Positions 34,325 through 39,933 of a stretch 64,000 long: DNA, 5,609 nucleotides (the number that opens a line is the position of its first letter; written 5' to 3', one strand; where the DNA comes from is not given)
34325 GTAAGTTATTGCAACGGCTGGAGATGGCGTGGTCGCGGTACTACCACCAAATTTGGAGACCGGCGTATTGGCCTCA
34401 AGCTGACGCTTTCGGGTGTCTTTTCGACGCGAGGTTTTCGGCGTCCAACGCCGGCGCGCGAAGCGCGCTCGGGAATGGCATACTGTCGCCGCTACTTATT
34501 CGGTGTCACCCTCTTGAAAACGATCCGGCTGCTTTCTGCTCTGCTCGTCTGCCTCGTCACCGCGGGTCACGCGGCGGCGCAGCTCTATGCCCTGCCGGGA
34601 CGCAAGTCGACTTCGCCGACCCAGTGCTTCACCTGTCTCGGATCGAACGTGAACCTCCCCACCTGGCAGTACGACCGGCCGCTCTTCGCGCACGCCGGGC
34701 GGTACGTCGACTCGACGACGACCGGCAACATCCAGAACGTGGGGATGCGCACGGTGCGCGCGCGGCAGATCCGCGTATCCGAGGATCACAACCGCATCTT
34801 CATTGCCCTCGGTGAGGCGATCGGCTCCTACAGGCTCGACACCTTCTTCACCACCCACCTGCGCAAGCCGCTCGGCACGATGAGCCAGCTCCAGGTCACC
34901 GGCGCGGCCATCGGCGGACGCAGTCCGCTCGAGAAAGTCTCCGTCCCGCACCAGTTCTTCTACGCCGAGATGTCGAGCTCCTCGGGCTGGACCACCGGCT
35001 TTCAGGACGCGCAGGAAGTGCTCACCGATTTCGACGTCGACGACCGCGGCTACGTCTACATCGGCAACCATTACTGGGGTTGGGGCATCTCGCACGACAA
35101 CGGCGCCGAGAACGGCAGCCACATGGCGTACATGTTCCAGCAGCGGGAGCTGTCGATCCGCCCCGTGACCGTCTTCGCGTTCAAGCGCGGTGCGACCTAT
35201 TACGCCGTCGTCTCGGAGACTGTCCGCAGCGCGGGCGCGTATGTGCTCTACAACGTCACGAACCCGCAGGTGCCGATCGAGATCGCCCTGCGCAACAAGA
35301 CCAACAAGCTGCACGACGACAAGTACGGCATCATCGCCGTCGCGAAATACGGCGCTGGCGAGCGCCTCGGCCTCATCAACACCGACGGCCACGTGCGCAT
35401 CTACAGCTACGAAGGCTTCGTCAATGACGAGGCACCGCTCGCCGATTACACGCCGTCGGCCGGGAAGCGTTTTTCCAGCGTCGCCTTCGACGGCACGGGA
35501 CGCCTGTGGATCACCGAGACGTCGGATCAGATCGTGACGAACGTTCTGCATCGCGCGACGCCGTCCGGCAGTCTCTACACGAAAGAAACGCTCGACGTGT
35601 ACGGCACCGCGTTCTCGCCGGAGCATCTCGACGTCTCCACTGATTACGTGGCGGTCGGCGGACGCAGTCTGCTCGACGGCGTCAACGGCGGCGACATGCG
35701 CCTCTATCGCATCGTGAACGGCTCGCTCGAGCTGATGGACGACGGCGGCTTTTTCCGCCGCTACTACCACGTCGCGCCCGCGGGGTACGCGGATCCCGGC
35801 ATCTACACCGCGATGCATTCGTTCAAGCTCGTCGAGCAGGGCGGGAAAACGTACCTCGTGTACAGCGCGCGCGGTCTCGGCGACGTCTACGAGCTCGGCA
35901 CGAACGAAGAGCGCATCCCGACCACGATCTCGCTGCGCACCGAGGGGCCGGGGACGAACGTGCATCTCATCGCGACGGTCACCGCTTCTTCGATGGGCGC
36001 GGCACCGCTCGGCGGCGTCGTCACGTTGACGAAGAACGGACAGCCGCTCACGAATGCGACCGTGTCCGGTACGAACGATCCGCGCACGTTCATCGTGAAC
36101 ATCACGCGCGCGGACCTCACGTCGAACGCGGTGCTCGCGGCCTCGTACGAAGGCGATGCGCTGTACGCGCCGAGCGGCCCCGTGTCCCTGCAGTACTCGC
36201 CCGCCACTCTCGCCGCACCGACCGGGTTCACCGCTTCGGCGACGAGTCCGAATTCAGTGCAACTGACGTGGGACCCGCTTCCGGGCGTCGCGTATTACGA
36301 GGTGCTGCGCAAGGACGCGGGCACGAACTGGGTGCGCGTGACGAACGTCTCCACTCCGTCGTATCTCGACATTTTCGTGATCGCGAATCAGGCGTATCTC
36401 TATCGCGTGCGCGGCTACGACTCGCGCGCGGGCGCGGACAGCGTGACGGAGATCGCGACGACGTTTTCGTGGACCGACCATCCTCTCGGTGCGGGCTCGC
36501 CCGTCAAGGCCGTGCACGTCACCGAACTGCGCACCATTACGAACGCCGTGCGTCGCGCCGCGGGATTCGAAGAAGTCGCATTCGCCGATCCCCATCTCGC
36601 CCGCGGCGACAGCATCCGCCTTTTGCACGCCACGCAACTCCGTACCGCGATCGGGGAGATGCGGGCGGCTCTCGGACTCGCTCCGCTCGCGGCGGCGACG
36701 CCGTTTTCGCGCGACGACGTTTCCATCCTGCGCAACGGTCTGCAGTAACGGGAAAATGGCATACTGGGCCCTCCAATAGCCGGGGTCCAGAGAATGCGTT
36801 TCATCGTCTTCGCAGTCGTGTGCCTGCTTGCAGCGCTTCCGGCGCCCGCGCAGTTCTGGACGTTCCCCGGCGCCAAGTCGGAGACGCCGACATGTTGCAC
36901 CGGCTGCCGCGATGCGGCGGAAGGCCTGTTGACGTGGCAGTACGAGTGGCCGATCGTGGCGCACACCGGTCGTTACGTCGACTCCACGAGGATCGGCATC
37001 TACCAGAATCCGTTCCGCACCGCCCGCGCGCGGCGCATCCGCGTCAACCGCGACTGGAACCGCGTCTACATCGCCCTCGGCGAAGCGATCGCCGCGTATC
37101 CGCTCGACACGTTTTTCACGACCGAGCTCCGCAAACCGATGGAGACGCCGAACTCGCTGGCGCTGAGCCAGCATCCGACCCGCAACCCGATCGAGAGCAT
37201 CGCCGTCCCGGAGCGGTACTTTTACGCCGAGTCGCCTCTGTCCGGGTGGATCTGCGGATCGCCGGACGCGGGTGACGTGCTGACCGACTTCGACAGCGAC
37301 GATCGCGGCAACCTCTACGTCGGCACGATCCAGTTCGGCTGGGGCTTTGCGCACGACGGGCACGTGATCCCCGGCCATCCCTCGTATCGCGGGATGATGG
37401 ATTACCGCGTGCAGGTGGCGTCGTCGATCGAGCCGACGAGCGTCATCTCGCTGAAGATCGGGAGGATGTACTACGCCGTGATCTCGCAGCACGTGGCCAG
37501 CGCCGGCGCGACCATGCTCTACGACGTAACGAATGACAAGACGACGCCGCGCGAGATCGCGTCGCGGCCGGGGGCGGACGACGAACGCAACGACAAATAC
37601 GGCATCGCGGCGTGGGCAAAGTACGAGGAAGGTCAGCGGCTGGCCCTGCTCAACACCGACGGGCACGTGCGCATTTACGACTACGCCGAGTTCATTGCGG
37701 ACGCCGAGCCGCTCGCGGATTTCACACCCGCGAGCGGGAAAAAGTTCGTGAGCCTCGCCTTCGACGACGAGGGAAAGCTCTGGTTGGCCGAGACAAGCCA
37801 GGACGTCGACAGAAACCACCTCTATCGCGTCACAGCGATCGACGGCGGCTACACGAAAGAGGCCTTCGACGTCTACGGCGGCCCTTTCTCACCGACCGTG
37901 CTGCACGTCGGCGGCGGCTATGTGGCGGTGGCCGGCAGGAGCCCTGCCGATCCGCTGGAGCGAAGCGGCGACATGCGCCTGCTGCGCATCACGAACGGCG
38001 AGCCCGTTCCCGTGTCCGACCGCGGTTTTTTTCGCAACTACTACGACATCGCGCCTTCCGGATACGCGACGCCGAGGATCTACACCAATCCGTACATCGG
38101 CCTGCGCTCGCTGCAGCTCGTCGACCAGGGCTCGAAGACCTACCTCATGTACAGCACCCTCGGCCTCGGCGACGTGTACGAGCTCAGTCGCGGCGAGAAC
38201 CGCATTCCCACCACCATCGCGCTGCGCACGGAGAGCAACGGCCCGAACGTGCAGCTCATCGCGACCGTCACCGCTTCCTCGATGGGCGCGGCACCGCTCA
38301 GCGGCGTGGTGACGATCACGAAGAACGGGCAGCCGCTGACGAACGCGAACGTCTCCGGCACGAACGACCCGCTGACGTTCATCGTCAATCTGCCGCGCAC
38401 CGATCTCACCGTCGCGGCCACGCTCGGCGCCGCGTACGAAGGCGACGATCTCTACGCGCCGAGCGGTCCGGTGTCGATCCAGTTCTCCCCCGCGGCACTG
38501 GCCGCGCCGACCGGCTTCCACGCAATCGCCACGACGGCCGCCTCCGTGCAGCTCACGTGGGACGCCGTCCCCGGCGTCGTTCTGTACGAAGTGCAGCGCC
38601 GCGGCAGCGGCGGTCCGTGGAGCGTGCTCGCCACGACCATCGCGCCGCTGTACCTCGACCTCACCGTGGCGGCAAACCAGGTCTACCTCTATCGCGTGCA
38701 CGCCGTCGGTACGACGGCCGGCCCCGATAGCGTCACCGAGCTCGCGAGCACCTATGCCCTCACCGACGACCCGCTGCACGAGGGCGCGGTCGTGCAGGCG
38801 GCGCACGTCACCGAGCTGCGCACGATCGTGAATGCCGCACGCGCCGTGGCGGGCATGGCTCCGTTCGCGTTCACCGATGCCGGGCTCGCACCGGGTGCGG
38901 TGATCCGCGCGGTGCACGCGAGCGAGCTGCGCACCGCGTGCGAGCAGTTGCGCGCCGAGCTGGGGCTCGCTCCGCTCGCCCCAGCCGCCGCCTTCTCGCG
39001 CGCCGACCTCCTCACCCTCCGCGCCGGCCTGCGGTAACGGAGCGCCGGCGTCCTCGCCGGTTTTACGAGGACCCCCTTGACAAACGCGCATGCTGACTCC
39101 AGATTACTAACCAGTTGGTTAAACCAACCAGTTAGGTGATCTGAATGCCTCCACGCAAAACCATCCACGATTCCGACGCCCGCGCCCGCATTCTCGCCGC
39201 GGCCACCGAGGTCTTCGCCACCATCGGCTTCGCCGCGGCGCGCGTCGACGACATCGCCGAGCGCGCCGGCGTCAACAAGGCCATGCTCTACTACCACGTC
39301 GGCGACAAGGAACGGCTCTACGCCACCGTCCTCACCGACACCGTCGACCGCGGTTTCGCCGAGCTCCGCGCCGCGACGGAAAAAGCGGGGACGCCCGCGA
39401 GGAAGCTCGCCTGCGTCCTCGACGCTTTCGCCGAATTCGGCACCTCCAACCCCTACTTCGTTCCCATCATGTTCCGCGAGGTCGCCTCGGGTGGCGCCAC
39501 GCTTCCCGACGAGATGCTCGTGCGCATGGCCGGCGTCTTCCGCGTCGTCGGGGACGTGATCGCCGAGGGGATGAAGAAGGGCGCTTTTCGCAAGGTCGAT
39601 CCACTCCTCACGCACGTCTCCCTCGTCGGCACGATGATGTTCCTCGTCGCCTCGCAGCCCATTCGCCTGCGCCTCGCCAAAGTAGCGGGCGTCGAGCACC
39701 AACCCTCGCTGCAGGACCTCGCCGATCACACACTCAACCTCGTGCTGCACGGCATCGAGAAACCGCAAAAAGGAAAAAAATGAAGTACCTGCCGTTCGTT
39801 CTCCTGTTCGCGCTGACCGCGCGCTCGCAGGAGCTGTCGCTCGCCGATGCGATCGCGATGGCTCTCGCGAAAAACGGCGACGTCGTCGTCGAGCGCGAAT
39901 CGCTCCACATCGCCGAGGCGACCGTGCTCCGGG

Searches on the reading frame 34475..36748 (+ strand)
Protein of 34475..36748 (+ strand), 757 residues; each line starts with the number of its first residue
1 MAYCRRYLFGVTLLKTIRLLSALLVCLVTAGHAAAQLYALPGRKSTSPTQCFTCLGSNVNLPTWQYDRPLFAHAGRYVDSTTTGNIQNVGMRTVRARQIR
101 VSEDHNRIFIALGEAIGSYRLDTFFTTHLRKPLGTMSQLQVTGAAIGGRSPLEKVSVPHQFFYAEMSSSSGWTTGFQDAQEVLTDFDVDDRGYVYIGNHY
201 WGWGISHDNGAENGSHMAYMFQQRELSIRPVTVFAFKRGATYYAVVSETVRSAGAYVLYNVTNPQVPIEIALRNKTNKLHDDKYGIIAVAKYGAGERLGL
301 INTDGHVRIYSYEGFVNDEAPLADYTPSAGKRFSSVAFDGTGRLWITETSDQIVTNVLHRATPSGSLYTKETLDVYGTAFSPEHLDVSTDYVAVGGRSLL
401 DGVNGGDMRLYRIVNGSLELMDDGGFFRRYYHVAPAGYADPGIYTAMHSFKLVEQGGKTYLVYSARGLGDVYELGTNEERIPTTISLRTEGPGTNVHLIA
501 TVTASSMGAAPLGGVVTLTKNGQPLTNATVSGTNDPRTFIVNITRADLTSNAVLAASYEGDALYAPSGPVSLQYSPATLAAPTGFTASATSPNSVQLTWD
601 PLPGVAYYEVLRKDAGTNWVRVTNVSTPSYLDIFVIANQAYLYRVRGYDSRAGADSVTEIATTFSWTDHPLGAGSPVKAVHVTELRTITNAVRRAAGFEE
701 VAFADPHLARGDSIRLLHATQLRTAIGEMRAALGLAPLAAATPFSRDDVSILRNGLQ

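Call 3: search_protein_families(library=pfam, proteins=[window:34475-36748:+], max_evalue=1)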
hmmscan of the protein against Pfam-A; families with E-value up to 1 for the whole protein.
window:34475-36748:+ (757 aa): 2 families
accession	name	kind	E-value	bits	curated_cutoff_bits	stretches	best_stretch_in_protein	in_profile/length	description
PF16640.11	Big_3_5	-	0.00021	22.2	35.5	1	492-567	10-78/88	Bacterial Ig-like domain (group 3)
PF00041.27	fn3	-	0.021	15.5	25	1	581-625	2-46/84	Fibronectin type III domain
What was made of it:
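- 34475..36748 (+): Gene A (757 aa). N-terminal signal-like hydrophobic segment, ~480-aa body with no family assignment, Ig-like region, FN3, three-repeat tail. Pfam gives only weak Big_3_5 and fn3 hits (call 3).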

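Call 4: search_protein_families(library=ncbifam, proteins=[window:34475-36748:+], max_evalue=1)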
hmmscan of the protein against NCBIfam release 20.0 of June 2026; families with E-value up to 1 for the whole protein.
window:34475-36748:+ (757 aa): 0 families

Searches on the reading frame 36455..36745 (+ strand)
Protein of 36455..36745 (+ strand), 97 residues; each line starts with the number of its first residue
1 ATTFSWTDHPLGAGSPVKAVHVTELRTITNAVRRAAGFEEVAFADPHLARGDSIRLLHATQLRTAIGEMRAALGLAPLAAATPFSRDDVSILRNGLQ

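Call 6: search_protein_families(library=pfam, proteins=[window:36455-36745:+], max_evalue=10)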
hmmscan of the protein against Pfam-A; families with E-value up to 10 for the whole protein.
seq(97 aa): 0 families

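Call 16: search_protein_families(library=phrogs, proteins=[window:36458-36745:+], max_evalue=1)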
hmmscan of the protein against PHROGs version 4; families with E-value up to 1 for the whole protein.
window:36458-36745:+ (96 aa): 1 family
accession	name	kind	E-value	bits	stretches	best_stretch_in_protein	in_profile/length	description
phrog_31780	-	unknown function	0.38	12.4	1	9-35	91-117/125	-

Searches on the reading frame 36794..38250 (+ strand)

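Call 88: search_solved_structures(query=window:36794-38250:+, max_evalue=1)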
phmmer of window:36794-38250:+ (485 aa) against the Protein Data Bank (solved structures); distinct sequences matched with E-value up to 1: 2.
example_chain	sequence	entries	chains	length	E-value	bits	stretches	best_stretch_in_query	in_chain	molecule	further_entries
1d2p_A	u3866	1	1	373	0.054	15.5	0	263-326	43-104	COLLAGEN ADHESIN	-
8dol_A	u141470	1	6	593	0.52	12.3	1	260-322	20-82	Cag pathogenicity island protein (Cag5)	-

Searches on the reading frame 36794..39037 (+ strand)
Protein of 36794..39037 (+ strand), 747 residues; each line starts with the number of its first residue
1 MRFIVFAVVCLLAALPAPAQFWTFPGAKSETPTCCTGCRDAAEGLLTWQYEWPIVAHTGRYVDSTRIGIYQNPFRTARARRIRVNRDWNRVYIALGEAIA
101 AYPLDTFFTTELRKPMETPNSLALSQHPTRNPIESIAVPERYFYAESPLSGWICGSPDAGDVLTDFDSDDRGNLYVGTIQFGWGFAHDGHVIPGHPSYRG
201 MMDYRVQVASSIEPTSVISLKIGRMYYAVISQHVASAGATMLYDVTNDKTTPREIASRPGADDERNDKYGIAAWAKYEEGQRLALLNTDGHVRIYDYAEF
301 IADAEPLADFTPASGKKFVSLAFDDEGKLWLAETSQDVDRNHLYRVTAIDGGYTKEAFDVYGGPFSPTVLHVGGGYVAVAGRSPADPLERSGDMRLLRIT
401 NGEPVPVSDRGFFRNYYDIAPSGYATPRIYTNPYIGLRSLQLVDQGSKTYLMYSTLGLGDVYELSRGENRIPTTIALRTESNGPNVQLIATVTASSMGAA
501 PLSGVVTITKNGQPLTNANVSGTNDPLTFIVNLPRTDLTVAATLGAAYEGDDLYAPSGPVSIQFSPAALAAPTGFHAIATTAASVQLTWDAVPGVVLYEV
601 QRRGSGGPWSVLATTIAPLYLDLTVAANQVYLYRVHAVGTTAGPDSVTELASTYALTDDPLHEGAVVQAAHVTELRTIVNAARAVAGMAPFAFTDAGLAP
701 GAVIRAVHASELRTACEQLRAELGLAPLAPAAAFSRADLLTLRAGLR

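Call 3: search_protein_families(library=pfam, proteins=[window:36794-39037:+], max_evalue=1)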
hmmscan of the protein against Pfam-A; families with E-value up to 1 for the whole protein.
window:36794-39037:+ (747 aa): 4 families
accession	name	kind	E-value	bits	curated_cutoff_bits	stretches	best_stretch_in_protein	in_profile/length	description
PF16640.11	Big_3_5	-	0.00014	22.8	35.5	1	482-557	10-78/88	Bacterial Ig-like domain (group 3)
PF13681.11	PilX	-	0.0026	18.6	27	1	623-655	56-88/89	Type IV pilus assembly protein PilX C-term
PF07494.17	Reg_prop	-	0.073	13.8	20.4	0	317-332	6-21/24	Two component regulator propeller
PF21910.2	GH85_C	-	0.21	12.5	27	1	581-616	15-50/95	GH85 endohexosaminidases, C-terminal domain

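Call 4: search_protein_families(library=ncbifam, proteins=[window:36794-39037:+], max_evalue=1)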
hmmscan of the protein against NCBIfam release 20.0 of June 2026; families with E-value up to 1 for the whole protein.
window:36794-39037:+ (747 aa): 0 families

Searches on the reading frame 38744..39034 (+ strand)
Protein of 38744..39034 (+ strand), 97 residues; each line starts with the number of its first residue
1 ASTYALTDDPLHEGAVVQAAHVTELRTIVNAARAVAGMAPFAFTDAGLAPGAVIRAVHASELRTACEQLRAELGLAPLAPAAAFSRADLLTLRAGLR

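Call 6: search_protein_families(library=pfam, proteins=[window:38744-39034:+], max_evalue=10)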
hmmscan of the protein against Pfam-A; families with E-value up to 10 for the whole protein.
seq(97 aa): 1 family
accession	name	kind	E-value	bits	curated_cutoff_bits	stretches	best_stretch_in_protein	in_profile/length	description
PF19252.4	HIND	-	0.15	11.9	25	1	69-78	12-21/25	HIND motif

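Call 16: search_protein_families(library=phrogs, proteins=[window:38747-39034:+], max_evalue=1)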
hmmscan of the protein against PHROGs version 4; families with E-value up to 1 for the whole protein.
window:38747-39034:+ (96 aa): 2 families
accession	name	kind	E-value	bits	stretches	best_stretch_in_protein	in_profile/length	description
phrog_16011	-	unknown function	0.0025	19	1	10-34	28-52/69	-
phrog_31780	-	unknown function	0.15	13.7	1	11-39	93-121/125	-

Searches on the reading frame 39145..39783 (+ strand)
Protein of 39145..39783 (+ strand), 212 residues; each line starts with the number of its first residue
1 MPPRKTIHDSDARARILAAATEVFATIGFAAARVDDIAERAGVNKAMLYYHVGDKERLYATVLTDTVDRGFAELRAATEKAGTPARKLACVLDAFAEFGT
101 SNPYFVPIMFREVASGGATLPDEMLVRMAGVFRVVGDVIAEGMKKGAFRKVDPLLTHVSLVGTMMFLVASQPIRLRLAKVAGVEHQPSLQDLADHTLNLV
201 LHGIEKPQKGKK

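Call 73: search_protein_families(library=pfam, proteins=[window:39145-39783:+], max_evalue=0.001)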
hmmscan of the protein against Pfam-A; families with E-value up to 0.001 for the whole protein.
window:39145-39783:+ (212 aa): 4 families
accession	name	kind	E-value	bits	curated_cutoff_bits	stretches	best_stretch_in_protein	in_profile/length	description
PF00440.29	TetR_N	-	4.7e-13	49.1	24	1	16-60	1-45/47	Bacterial regulatory proteins, tetR family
PF17938.6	TetR_C_29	-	2.6e-07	31.3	26.2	1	84-177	1-97/119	Tetracyclin repressor-like, C-terminal domain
PF17932.6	TetR_C_24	-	1.4e-05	25.7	26.4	1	82-165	2-85/114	Tetracyclin repressor-like, C-terminal domain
PF14514.11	TetR_C_9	-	0.00065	20.3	25.3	0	129-208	50-128/130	Tetracyclin repressor-like, C-terminal domain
